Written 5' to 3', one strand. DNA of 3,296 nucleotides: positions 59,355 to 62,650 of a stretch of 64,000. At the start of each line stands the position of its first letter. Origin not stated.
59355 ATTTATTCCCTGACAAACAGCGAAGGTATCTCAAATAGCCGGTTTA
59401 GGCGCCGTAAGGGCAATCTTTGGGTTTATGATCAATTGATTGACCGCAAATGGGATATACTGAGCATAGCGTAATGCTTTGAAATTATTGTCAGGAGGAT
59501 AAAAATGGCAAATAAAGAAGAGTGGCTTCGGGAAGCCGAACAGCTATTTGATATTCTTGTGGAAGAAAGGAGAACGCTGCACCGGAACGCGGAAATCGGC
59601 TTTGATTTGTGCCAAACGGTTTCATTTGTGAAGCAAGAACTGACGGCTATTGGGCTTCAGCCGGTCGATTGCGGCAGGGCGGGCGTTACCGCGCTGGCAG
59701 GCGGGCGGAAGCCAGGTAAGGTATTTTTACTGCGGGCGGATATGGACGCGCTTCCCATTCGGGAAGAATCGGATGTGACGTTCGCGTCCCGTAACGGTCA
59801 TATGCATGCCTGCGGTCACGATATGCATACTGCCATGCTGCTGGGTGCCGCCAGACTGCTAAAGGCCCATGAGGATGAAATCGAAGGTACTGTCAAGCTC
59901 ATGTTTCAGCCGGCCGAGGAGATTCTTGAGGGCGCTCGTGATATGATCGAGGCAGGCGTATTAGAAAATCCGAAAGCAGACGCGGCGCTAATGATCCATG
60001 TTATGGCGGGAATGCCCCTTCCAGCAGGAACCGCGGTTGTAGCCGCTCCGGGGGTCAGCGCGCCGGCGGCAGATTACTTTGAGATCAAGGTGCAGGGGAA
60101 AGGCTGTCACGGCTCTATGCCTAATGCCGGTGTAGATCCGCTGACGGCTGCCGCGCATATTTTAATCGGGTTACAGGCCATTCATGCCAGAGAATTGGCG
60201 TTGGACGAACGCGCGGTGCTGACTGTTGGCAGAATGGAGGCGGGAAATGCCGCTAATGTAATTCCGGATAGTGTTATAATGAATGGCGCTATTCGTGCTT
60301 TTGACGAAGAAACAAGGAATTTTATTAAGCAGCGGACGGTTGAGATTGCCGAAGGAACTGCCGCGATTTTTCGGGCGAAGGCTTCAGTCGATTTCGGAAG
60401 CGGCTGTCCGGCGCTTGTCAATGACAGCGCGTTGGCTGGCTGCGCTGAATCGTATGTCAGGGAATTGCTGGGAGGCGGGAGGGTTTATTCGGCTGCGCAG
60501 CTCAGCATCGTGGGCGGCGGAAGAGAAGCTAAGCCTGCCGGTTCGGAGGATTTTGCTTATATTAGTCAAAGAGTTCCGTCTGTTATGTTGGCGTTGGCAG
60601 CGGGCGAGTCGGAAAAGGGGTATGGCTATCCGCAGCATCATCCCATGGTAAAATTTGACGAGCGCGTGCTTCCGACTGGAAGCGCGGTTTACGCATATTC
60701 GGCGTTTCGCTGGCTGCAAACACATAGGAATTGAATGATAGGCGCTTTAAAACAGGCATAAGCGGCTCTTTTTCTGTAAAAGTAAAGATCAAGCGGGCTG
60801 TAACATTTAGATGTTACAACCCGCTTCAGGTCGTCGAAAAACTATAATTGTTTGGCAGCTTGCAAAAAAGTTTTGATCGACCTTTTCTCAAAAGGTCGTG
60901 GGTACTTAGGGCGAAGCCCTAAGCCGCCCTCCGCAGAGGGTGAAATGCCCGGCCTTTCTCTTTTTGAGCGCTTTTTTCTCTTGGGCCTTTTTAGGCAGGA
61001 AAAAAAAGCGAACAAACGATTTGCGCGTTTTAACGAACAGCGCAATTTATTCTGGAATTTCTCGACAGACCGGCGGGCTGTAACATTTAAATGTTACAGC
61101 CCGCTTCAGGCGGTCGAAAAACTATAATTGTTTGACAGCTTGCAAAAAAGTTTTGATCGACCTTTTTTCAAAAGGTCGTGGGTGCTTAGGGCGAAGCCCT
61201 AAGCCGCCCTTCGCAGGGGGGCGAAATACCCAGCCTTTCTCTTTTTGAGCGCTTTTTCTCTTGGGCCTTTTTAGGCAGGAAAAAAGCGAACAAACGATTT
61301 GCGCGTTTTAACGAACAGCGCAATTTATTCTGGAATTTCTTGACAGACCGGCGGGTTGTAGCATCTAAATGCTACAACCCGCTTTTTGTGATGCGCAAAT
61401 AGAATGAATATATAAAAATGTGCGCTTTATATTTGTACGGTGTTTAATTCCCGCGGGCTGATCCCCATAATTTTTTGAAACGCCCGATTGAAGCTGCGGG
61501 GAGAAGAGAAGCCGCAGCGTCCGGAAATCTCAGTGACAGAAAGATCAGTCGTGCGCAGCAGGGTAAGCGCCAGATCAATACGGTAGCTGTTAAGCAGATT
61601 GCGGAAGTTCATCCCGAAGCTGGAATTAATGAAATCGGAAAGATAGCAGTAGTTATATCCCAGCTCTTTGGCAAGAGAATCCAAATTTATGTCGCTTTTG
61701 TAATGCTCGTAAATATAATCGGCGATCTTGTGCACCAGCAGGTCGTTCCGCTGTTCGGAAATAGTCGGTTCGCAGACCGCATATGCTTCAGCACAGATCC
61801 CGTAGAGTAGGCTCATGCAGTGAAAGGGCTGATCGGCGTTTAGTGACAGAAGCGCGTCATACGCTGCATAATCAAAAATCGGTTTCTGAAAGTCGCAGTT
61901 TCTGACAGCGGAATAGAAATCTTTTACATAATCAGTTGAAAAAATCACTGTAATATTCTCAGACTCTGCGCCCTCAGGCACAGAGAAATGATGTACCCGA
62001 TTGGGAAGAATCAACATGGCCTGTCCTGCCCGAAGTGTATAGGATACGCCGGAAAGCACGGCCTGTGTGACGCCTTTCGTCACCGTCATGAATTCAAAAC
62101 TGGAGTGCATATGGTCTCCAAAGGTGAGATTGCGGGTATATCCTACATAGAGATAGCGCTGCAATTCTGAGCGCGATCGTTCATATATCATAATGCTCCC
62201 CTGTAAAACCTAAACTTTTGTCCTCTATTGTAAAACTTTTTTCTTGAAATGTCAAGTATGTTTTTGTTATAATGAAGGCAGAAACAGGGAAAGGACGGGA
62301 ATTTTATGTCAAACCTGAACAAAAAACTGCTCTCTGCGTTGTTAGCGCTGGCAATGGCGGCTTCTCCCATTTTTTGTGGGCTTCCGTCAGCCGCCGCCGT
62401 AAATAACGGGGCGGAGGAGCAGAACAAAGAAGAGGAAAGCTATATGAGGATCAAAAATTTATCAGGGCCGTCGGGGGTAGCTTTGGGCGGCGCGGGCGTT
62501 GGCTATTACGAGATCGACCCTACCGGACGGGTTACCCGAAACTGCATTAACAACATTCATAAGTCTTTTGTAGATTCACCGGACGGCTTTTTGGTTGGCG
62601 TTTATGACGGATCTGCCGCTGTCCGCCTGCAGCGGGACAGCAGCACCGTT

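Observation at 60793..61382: Hairpin-bounded 280-bp tandem repeat with compensatory base changes in the bounding hairpins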

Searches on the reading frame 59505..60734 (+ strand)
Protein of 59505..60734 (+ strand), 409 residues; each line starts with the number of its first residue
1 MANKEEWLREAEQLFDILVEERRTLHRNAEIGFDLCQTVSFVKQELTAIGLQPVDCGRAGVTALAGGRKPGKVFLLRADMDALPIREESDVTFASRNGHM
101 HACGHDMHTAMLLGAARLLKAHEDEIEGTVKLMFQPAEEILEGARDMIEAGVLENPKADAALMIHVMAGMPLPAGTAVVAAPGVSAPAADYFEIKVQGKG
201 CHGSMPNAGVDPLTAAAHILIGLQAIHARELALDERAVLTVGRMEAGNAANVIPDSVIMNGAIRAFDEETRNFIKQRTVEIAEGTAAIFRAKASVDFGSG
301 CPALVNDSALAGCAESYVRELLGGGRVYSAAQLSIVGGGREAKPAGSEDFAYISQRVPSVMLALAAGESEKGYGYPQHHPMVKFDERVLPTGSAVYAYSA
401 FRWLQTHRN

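Call 9: find_encoding_contigs(protein=window:59505-60734:+, flank=6000, max_places=10)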
Protein window:59505-60734:+ (409 aa): no gene with exactly this product is on record in the collection.

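Call 23: search_protein_families(library=pfam, proteins=[window:59505-60734:+])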
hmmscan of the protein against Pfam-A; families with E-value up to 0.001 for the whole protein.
window:59505-60734:+ (409 aa): 2 families
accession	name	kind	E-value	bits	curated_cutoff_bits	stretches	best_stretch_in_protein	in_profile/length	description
PF01546.33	Peptidase_M20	-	2.5e-37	129.2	24.6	1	75-398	1-202/206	Peptidase family M20/M25/M40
PF07687.19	M20_dimer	-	1.4e-13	51.2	21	1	192-283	9-100/107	Peptidase dimerisation domain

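Call 33: find_related_loci(query=window:59505-60731:+, collection=genome_contigs, flank=6000)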
Query window:59505-60731:+ (409 aa) in genome_contigs; peptide patterns used: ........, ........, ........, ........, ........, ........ (x = any residue, [..] = any of these).
600 stretches matched a pattern (row limit reached: there are more); 595 encode a relative of the query (tblastn E <= 1e-3); the best 80 are kept; 80 distinct loci.
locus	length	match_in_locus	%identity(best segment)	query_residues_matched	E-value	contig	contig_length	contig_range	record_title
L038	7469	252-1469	73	3-408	0e+0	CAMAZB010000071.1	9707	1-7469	MAG: uncultured Clostridia bacterium isolate ERR1855543_bin.27_metaWRAP_v1.3_MAG genome assembly, contig: ERZ9514765.302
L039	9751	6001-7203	71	9-408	0e+0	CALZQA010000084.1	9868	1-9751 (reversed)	MAG: uncultured bacterium isolate SRR5240751_bin.37_metaWRAP_v1.3_MAG genome assembly, contig: ERZ9450696.2966, whole ge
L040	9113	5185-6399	70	5-408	0e+0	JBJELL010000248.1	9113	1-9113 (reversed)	MAG: Lachnospiraceae bacterium isolate LOHA11_bin.032 NODE_4138_length_9113_cov_6.652572, whole genome shotgun sequence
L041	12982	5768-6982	70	5-409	0e+0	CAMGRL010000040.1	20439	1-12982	MAG: uncultured Clostridia bacterium isolate SRR11551376_bin.30_metaWRAP_v1.3_MAG genome assembly, contig: ERZ11474002.1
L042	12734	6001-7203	68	5-408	0e+0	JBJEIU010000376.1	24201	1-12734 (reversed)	MAG: Hominilimicola sp. isolate PUUB57_bin.024 NODE_995_length_24201_cov_6.045101, whole genome shotgun sequence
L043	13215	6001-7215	68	4-407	0e+0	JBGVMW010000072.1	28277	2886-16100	MAG: Lachnospiraceae bacterium isolate fecal_MAG_249 fecal_MAG_249_contig_0072, whole genome shotgun sequence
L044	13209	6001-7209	73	8-409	0e+0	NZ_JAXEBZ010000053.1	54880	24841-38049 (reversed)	MAG: Dysosmobacter sp. isolate SUG2871 k141_342465, whole genome shotgun sequence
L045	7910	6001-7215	68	5-408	0e+0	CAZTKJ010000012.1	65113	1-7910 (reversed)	MAG TPA_asm: uncultured Lachnospiraceae bacterium isolate SRP199465_co1_205 genome assembly, contig: NODE_778_length_651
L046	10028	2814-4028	68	5-408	0e+0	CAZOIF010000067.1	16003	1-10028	MAG TPA_asm: uncultured Eubacterium sp. isolate SRP199465_co1_332 genome assembly, contig: NODE_10181_length_16003_cov_1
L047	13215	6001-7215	69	5-409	0e+0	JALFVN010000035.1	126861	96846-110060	MAG: Clostridiales bacterium isolate SUG1050 k141_113662, whole genome shotgun sequence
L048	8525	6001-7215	67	8-409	0e+0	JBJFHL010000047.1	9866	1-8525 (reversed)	MAG: Anaerovoracaceae bacterium isolate PUUB62_bin.023 NODE_3397_length_9866_cov_21.391295, whole genome shotgun sequenc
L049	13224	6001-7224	65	1-408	0e+0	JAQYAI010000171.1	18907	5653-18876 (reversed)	MAG: bacterium isolate SUG1685 k141_594672, whole genome shotgun sequence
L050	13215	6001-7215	67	5-408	0e+0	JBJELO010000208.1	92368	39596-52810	MAG: Lachnospiraceae bacterium isolate LOHA27_bin.002 NODE_47_length_92368_cov_32.240454, whole genome shotgun sequence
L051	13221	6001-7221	62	4-409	0e+0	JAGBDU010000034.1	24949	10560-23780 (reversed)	MAG: Clostridia bacterium isolate RGIG9027 Water_deer_Rectum-4__c25050, whole genome shotgun sequence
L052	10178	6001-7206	65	8-408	2e-179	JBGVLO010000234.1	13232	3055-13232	MAG: Lachnospiraceae bacterium isolate fecal_MAG_28 fecal_MAG_28_contig_0234, whole genome shotgun sequence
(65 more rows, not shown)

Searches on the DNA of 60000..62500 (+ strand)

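Call 5: search_rna_families(source=window, start=60000, end=62500, threshold=evalue, max_evalue=10)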
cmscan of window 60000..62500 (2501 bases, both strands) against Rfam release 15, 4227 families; matches with E-value up to 10: 7.
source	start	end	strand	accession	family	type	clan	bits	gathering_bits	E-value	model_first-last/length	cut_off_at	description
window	60961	61018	+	RF03323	mir-3613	Gene; miRNA;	-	21.8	91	0.21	14-72/86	no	mir-3613 microRNA precursor family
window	61051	61127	-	RF03550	mir-31_2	Gene; miRNA;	-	20.8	97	0.8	1-83/83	no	mir-31_2 microRNA precursor family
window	61351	61431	-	RF01676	P31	Gene; sRNA;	-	20.5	40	0.91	1-82/82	no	Pseudomonas sRNA P31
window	60891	60957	+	RF04247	bZIP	Gene; sRNA;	-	19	41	4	1-72/72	no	bZIP non canonical Hac1/Xbp1 intron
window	61056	61123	-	RF03436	mir-759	Gene; miRNA;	-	18.1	100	9.8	1-89/89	no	mir-759 microRNA precursor family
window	61410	61558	+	RF00516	ylbH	Cis-reg; leader;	-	13.8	50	9.6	1-122/122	no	ylbH leader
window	60000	60126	-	RF02267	Vax2os1_2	Gene; lncRNA;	-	6.8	55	4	1-144/466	3'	Vax2os1 conserved region 2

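Call 11: search_dna_similar(query=window:60780-61400:+, collection=plasmids, mode=distant, max_evalue=0.01)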
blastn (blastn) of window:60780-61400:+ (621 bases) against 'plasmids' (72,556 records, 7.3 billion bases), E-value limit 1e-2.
No match.

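Call 12: search_dna_similar(query=window:60780-61400:+, collection=phages, mode=distant, max_evalue=0.01)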
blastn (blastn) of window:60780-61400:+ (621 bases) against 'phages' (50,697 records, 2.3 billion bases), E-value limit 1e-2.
No match.

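Call 92: search_dna_similar(query=L135:150-560:+, collection=plasmids, mode=distant, max_evalue=0.001)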
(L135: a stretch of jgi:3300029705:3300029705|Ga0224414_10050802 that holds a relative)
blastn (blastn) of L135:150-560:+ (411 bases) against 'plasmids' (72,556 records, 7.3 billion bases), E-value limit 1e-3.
No match.

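Call 93: search_dna_similar(query=L135:150-560:+, collection=phages, mode=distant, max_evalue=0.001)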
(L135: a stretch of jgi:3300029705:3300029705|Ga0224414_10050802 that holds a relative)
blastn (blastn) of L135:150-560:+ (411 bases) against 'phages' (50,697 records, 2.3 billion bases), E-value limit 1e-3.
No match.

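Call 94: search_rna_families(sources=[L124, L135, L134], threshold=evalue, max_evalue=1)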
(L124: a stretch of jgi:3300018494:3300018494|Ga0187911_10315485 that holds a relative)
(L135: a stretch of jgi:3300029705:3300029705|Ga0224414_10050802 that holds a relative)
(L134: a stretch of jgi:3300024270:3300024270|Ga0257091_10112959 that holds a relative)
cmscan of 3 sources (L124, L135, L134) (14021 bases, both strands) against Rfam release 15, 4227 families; matches with E-value up to 1: 1.
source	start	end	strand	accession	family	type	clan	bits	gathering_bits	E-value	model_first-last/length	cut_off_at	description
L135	372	625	-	RF02590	Spy1186876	Gene; sRNA;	-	20.9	208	0.57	1-243/243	no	S. pyogenes small RNA 1186876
